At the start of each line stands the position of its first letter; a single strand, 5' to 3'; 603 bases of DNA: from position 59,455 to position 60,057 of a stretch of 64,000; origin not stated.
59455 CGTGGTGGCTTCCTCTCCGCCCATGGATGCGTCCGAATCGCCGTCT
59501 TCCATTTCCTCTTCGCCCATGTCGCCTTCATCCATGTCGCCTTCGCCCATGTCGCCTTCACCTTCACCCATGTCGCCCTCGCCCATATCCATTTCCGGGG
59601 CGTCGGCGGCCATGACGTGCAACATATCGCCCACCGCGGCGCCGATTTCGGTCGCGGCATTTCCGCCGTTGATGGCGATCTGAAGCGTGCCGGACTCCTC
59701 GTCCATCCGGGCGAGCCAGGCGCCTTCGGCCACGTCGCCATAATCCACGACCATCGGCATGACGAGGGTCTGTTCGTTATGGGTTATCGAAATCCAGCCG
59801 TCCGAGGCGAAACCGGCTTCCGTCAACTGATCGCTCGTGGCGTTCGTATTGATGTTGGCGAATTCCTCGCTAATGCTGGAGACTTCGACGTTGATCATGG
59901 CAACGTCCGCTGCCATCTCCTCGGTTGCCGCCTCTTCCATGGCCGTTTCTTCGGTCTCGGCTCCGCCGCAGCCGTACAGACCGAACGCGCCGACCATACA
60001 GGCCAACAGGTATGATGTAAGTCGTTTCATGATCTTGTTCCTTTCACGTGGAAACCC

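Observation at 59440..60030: Lipoprotein carrying a stand-alone copy of the DUF62 C-terminal domain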

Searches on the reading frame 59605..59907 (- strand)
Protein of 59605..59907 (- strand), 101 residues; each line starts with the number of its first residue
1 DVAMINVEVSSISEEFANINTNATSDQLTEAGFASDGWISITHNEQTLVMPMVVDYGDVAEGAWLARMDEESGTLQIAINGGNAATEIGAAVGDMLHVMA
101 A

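Call 27: search_protein_representatives(alignment_id=A3)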
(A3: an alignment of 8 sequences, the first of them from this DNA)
Query: 8 sequences, 101 profile positions. Proteins with E-value up to 0.001 (for the whole library): 605; up to 1e-10: 81; up to 1e-30: 4. The best 150 are listed.
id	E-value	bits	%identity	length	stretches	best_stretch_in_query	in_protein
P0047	4.8e-45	167.9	-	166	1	1-100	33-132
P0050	4.9e-38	145.4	-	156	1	2-100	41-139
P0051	4.2e-36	139.2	-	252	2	8-99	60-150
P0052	4.4e-33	129.5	-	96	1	10-99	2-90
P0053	8.9e-30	118.9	-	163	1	5-99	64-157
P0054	2.3e-29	117.6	-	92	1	29-100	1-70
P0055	1.4e-28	115.1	-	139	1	5-99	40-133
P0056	5.6e-28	113.1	-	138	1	6-99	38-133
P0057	1.1e-27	112.1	-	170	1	4-99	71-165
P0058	2.2e-26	108.0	-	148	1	11-99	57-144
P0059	2.9e-26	107.6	-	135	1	3-99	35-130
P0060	1.3e-24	102.3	-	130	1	5-99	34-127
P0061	5.1e-24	100.4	-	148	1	5-100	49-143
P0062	1.2e-23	99.2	-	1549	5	13-87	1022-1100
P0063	9.3e-23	96.3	-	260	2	4-99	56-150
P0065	1.4e-20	89.3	-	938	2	5-93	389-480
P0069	2.2e-18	82.3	-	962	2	11-92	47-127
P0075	2.0e-17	79.2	-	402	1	7-99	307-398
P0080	5.9e-16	74.5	-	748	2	6-96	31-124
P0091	4.2e-14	68.6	-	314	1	7-98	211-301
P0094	5.7e-14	68.1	-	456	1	7-99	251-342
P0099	2.3e-13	66.2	-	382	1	7-100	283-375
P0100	2.9e-13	65.9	-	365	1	8-99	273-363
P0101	3.4e-13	65.7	-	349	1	9-99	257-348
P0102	4.9e-13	65.1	-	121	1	5-98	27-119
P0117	6.9e-12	61.5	-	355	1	6-100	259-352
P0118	8.1e-12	61.2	-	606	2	3-95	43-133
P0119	9.3e-12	61.0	-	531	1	8-99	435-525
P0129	1.1e-10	57.6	-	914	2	14-87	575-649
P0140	4.5e-10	55.6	-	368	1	5-98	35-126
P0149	1.0e-09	54.5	-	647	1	7-98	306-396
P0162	2.2e-09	53.4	-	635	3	48-90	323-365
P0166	3.5e-09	52.8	-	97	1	15-98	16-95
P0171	4.4e-09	52.5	-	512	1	15-93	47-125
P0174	5.6e-09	52.1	-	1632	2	15-91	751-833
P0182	6.7e-09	51.9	-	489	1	6-98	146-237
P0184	7.4e-09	51.7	-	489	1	8-99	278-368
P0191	1.2e-08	51.0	-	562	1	14-84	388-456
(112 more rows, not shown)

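Call 33: search_protein_families(library=pfam, proteins=[P0065, P0069, P0075, P0080, P0091, P0094, P0099, P0100, P0117, P0119], max_evalue=0.001)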
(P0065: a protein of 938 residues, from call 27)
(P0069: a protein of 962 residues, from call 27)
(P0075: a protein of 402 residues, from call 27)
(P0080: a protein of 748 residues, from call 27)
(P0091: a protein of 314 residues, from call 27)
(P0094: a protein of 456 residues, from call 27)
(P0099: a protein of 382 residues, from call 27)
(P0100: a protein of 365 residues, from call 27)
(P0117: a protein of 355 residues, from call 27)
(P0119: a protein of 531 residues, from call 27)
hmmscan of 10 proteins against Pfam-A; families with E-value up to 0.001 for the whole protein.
P0065 (938 aa): 7 families
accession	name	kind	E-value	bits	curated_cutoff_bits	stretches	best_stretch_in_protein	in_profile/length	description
PF13350.11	Y_phosphatase3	-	9.7e-39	134.2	22.2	2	190-388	23-240/240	Tyrosine phosphatase family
PF00395.25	SLH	-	3.8e-25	88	20.8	3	815-857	1-43/44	S-layer homology domain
PF20257.3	SAM_HAT_C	-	2.5e-20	73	25.5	2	32-123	2-83/84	SAM hydroxide adenosyltransferase C-terminal domain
PF22784.1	PTP-SAK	-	1e-11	45.6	27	2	215-311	26-119/153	Swiss Army Knife protein, DSP-PTPase phosphatase domain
PF22785.1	Tc-R-P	-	3.2e-10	40.9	27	0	575-658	18-98/106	Polymorphic toxin system, DSP-PTPase phosphatase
PF00102.32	Y_phosphatase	-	5e-07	30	20.9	0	276-311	166-201/234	Protein-tyrosine phosphatase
PF03162.18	Y_phosphatase2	-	3.1e-05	24.1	27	0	637-677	89-129/165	Tyrosine phosphatase family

P0069 (962 aa): 5 families
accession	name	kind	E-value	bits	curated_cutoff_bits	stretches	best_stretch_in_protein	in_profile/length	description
PF13350.11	Y_phosphatase3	-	3.3e-25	89.9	22.2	2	557-750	23-237/240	Tyrosine phosphatase family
PF20257.3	SAM_HAT_C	-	8.5e-19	68.1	25.5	2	48-128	6-80/84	SAM hydroxide adenosyltransferase C-terminal domain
PF00041.27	fn3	-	2.4e-07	31.3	25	1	869-950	3-77/84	Fibronectin type III domain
PF22784.1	PTP-SAK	-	4e-07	30.6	27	0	227-318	31-119/153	Swiss Army Knife protein, DSP-PTPase phosphatase domain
PF00782.25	DSPc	-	0.00088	19.5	33.5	0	580-665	11-92/133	Dual specificity phosphatase, catalytic domain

P0075 (402 aa): 2 families
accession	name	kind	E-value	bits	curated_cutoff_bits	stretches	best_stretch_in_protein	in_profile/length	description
PF20257.3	SAM_HAT_C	-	1.4e-14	54.6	25.5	1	307-395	1-83/84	SAM hydroxide adenosyltransferase C-terminal domain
PF00149.33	Metallophos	-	1.1e-10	42.7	21.5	1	48-229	4-191/191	Calcineurin-like phosphoesterase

P0080 (748 aa): 5 families
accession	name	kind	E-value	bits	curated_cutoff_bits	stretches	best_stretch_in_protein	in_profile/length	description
PF13350.11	Y_phosphatase3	-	1.7e-39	136.6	22.2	2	220-387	48-238/240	Tyrosine phosphatase family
PF20257.3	SAM_HAT_C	-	6.9e-10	39.6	25.5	1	35-124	4-83/84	SAM hydroxide adenosyltransferase C-terminal domain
PF03162.18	Y_phosphatase2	-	4.9e-09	36.4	27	1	218-343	29-152/165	Tyrosine phosphatase family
PF22784.1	PTP-SAK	-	3.7e-08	34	27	0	217-306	27-113/153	Swiss Army Knife protein, DSP-PTPase phosphatase domain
PF22785.1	Tc-R-P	-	0.00018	22.5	27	0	217-297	19-96/106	Polymorphic toxin system, DSP-PTPase phosphatase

P0091 (314 aa): 1 family
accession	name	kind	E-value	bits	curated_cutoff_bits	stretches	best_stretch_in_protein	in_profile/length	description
PF20257.3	SAM_HAT_C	-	2.1e-09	38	25.5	1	213-299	3-83/84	SAM hydroxide adenosyltransferase C-terminal domain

P0094 (456 aa): 11 families
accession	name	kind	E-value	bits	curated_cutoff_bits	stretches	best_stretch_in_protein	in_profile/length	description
PF20257.3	SAM_HAT_C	-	5.5e-12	46.3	25.5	1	252-339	2-83/84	SAM hydroxide adenosyltransferase C-terminal domain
PF14559.12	TPR_19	-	6.4e-07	30.1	25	1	368-413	4-49/68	Tetratricopeptide repeat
PF13424.12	TPR_12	-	9.1e-07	29.4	30.1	0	353-384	43-74/77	Tetratricopeptide repeat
PF07719.23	TPR_2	-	1.7e-06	28.1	27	0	359-387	5-33/34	Tetratricopeptide repeat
PF00515.34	TPR_1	-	2.2e-06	27.7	27.8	0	355-387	1-33/34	Tetratricopeptide repeat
PF13181.12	TPR_8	-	3.7e-06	27.1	25.7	0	392-413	4-25/34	Tetratricopeptide repeat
PF12146.15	Hydrolase_4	-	8.7e-06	25.6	27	1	91-152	57-117/239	Serine aminopeptidase, S33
PF20434.5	BD-FAE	-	4.3e-05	23.6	26.8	1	41-133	14-111/215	BD-FAE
PF13431.12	TPR_17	-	0.0003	21.3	24.4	0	378-409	2-33/34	Tetratricopeptide repeat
PF13374.12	TPR_10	-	0.00082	19.8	27.5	0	391-413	4-26/42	Tetratricopeptide repeat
PF20408.4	Abhydrolase_11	-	0.00095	19.4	27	0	97-199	62-164/193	Alpha/beta hydrolase domain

P0099 (382 aa): 2 families
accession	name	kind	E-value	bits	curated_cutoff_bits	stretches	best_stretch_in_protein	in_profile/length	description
PF20257.3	SAM_HAT_C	-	1.2e-16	61.2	25.5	1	284-372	2-84/84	SAM hydroxide adenosyltransferase C-terminal domain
PF12146.15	Hydrolase_4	-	8.8e-07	28.9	27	1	120-171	57-106/239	Serine aminopeptidase, S33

P0100 (365 aa): 2 families
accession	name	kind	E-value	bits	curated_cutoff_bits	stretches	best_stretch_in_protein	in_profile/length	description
PF20257.3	SAM_HAT_C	-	3.1e-10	40.7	25.5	1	273-359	2-82/84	SAM hydroxide adenosyltransferase C-terminal domain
PF12146.15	Hydrolase_4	-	1.9e-05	24.5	27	1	111-177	56-123/239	Serine aminopeptidase, S33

P0117 (355 aa): 2 families
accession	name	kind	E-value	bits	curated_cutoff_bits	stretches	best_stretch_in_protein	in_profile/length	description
PF20257.3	SAM_HAT_C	-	3.7e-13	50.1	25.5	1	261-349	2-84/84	SAM hydroxide adenosyltransferase C-terminal domain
PF12146.15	Hydrolase_4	-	5.3e-05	23.1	27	1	94-146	56-106/239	Serine aminopeptidase, S33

P0119 (531 aa): 1 family
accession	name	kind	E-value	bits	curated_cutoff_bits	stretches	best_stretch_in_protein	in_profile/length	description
PF20257.3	SAM_HAT_C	-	3.1e-10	40.7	25.5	1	444-522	10-83/84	SAM hydroxide adenosyltransferase C-terminal domain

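Call 41: find_related_loci(query=A3, collection=genome_contigs, flank=6000)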
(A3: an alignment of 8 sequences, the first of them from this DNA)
Query A3 (101 aa) in genome_contigs; peptide patterns used: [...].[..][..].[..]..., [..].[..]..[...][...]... (x = any residue, [..] = any of these).
56 stretches matched a pattern; 27 encode a relative of the query (tblastn E <= 1e-3); 27 distinct loci.
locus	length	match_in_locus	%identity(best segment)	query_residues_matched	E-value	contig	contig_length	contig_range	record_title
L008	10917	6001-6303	100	1-101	9e-64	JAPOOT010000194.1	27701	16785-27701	MAG: Gemmatimonadetes bacterium isolate APA_bin_41 c_000000192801, whole genome shotgun sequence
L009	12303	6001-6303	97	1-101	8e-62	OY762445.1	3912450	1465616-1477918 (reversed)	MAG: bacterium isolate 4d88f91b-64ba-49ef-9c7d-4906d56127d1 genome assembly, chromosome: 1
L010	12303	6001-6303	95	1-101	4e-61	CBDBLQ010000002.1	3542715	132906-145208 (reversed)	MAG: bacterium isolate 7e3eab2d-bf14-4947-a8f9-fc6ddb354d52 genome assembly, contig: contig_2, whole genome shotgun sequ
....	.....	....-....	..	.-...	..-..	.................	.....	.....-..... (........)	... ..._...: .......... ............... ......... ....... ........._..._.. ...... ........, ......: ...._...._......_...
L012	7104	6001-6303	94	1-101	3e-60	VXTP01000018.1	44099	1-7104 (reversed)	MAG: Gemmatimonadetes bacterium isolate SB0665_bin_8 NODE_496_length_44099_cov_14.827831, whole genome shotgun sequence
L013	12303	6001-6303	94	1-101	2e-60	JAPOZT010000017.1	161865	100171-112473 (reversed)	MAG: Gemmatimonadetes bacterium isolate IRC1_bin_16 NODE_82_length_161865_cov_21.7437, whole genome shotgun sequence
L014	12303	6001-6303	93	1-101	5e-60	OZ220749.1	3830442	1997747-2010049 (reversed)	MAG: bacterium isolate 072a604d-d951-4d4f-bb27-b5f30d89a258 genome assembly, chromosome: 1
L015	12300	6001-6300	93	2-101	2e-59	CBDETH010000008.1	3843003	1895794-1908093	MAG: bacterium isolate a37c322d-fd18-4de0-acdf-9ec38001f2fc genome assembly, contig: contig_8, whole genome shotgun sequ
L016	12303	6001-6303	90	1-101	2e-58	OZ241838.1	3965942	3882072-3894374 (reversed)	MAG: bacterium isolate 834f4656-8c40-439b-be50-31c876aeaf38 genome assembly, chromosome: 1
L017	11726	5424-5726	90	1-101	4e-58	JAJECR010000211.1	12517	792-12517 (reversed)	MAG: Candidatus Latescibacterota bacterium isolate jk18xAbins.29 k141_741142, whole genome shotgun sequence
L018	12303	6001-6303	90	1-101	5e-58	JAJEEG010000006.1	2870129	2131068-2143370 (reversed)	MAG: Candidatus Latescibacterota bacterium isolate p16x34bins.14 k141_287726, whole genome shotgun sequence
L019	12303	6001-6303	89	1-101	1e-57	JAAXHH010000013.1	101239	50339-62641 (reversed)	MAG: Candidatus Latescibacterota bacterium isolate Plut_88884 unfiltered_Plut_88884_genomic_contig_447593, whole genome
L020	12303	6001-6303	88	1-101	7e-57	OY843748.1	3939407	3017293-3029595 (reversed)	MAG: bacterium isolate 9408d56b-0626-48ff-8cc4-40385ffb9045 genome assembly, chromosome: 1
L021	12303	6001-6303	89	1-101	6e-57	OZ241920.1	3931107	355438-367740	MAG: bacterium isolate c159a2c7-7ae9-43f8-b1c6-a8821b09048b genome assembly, chromosome: 1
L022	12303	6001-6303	87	1-101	4e-56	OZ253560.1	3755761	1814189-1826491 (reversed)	MAG: bacterium isolate 97c2cdc3-07c5-4390-9168-6b920e0bec44 genome assembly, chromosome: 1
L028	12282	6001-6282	52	5-98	6e-30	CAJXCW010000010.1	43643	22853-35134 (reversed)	TPA_asm: uncultured bacterium isolate ERR599008_bin.45_MetaBAT_v2.12.1_MAG genome assembly, contig: NODE_744_length_4364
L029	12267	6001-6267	46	9-98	1e-19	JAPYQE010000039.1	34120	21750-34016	MAG: Candidatus Latescibacterota bacterium isolate PW2.concoct.70_sub PW2_1547_length_34120_cov_8.290445, whole genome s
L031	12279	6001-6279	35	5-98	2e-16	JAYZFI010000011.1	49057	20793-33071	MAG: Candidatus Latescibacterota bacterium isolate XB_MAG162 DB_MAG162_0011, whole genome shotgun sequence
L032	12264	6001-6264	43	5-94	1e-15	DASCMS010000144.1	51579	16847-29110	MAG TPA_asm: Candidatus Latescibacterota bacterium isolate Fu_MAG_110 c_000001921089, whole genome shotgun sequence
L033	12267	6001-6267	38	9-98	2e-14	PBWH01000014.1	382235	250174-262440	MAG: Gemmatimonadetes bacterium isolate RS821 3353, whole genome shotgun sequence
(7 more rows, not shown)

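Call 45: search_solved_structures(query=A4, max_evalue=1, show_alignments=3)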
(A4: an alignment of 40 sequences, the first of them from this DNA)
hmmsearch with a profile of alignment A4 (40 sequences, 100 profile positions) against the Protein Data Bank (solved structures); distinct sequences matched with E-value up to 1: 26.
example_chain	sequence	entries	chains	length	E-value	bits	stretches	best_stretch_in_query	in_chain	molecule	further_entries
2zbu_A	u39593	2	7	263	1.9e-14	56.7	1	4-97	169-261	Uncharacterized conserved protein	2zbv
7ccg_A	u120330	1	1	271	3.2e-12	49.6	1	4-97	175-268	DNA-directed RNA polymerase subunit delta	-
2q6o_A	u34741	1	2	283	1e-08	38.4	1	4-99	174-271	Hypothetical Protein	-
2q6l_A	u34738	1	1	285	1e-08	38.4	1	4-99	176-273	Hypothetical protein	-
2q6i_A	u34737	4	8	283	1e-08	38.4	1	4-99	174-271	Hypothetical protein | chlorinase | Adenosyl-chloride synthase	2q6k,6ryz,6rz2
1wu8_A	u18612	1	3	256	6.6e-08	35.8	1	41-98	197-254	hypothetical protein PH0463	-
2wr8_A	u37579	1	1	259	6.7e-08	35.7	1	41-98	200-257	PUTATIVE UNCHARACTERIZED PROTEIN PH0463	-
5lmz_A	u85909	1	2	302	1e-07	35.1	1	3-98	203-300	Fluorinase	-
5b6i_A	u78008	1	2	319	1.2e-07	35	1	3-98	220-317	Fluorinase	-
2v7t_A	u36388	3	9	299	2.1e-06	31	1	3-85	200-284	5'-FLUORO-5'-DEOXYADENOSINE SYNTHASE | 5'-FLUORO-5'-DEOXY ADENOSINE SYNTHETASE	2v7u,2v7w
2v7x_A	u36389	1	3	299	2.1e-06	31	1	3-85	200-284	5'-FLUORO-5'-DEOXYADENOSINE SYNTHASE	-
1rqp_A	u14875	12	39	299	2.1e-06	31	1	3-85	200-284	5'-fluoro-5'-deoxyadenosine synthase | 5'-FLUORO-5'-DEOXY-ADENOSINE SYNTHASE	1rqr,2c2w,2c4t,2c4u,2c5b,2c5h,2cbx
7xto_A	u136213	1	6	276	8.3e-06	29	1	4-98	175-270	soil bacterial derived chlorinase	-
2f4n_A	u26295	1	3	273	0.00047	23.4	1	7-98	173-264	Hypothetical protein MJ1651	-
22uy_A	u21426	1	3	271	0.00075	22.8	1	7-97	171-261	(R)-S-adenosyl-L-methionine hydrolase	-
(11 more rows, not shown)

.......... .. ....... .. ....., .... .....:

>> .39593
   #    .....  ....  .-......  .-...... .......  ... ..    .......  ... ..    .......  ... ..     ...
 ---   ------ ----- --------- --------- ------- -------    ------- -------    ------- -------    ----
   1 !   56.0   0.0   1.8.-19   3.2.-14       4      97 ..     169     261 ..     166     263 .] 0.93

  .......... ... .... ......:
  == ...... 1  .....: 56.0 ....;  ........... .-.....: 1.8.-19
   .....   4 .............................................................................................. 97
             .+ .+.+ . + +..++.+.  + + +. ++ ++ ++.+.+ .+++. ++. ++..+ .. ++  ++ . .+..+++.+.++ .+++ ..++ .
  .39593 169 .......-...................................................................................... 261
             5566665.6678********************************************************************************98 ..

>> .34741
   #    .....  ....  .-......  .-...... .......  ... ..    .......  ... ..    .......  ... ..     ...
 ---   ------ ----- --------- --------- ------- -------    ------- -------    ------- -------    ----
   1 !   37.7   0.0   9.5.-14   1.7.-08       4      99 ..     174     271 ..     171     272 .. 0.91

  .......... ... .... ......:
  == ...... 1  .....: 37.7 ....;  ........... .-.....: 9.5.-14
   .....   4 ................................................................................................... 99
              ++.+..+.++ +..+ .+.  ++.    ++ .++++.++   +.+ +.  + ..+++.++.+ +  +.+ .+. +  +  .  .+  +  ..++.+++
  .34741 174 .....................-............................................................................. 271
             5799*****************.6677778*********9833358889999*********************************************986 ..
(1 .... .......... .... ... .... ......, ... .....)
